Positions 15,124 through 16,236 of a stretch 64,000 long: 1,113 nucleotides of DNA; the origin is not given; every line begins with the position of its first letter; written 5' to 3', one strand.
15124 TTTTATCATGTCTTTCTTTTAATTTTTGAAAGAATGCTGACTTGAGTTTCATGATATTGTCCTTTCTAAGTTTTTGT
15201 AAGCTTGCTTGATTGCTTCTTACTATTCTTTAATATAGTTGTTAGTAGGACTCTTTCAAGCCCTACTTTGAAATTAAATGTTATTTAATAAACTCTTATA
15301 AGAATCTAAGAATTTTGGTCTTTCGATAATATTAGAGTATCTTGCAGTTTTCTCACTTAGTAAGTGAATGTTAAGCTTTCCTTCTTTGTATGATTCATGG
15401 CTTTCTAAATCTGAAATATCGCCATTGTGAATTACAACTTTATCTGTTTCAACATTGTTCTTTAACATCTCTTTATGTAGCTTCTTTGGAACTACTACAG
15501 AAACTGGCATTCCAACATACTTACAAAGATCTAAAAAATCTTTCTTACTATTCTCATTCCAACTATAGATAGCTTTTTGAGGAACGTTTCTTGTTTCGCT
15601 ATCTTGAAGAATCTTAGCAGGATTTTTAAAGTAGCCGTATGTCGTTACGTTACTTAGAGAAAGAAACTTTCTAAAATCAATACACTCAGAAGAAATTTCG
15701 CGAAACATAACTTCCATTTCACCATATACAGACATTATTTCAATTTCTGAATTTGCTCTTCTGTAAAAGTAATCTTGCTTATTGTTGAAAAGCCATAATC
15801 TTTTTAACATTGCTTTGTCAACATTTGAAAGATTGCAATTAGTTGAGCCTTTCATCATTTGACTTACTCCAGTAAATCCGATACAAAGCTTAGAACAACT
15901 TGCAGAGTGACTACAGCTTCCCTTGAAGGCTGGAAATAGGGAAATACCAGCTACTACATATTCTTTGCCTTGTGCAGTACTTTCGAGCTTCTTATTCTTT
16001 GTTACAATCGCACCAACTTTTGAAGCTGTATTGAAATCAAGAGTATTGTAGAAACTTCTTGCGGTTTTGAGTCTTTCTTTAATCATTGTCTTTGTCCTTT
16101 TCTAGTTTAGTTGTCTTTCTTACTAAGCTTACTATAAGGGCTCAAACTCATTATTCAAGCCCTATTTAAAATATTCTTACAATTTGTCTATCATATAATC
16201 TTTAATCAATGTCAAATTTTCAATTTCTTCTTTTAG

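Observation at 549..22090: About 50 copies of a composite terminator-like hairpin / sigma70-like promoter / conserved leader module, one per gene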

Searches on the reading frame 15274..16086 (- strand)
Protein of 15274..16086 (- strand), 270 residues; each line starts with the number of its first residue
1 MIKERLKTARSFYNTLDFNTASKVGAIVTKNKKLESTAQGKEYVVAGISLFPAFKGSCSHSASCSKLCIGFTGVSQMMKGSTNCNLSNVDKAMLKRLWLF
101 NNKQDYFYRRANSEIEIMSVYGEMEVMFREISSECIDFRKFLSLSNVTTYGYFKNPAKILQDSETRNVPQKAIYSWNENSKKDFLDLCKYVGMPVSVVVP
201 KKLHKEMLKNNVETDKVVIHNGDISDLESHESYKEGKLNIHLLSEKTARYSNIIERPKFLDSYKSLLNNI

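Call 9: search_protein_families(library=phrogs, proteins=[window:15274-16086:-])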
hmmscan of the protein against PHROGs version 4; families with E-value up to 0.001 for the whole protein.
window:15274-16086:- (270 aa): 0 families

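Call 22: search_protein_families(library=pfam, proteins=[window:15274-16086:-], max_evalue=0.01)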
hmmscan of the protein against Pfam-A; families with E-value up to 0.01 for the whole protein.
window:15274-16086:- (270 aa): 0 families

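Call 74: find_encoding_contigs(protein=window:15274-16086:-, flank=10000, max_places=10)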
Protein window:15274-16086:- (270 aa): 4 contigs read that carry it; 3 places shown.
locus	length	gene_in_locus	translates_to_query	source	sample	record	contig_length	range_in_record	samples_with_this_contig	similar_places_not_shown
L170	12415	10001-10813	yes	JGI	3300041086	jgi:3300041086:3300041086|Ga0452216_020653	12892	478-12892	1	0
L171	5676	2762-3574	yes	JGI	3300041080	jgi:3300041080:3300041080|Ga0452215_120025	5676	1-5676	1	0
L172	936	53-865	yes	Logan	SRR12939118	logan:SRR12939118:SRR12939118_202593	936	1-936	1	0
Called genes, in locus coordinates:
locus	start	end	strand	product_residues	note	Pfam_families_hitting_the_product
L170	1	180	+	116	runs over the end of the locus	-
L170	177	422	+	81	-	-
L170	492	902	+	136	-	-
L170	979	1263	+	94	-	-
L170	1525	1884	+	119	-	-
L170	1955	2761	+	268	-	-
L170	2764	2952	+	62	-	-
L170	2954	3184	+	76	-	-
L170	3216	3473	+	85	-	-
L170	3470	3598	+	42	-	-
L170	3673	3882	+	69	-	-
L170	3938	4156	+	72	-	-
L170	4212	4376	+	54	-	-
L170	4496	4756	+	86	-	-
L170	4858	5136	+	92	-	-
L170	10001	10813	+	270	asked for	-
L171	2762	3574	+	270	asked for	-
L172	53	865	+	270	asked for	-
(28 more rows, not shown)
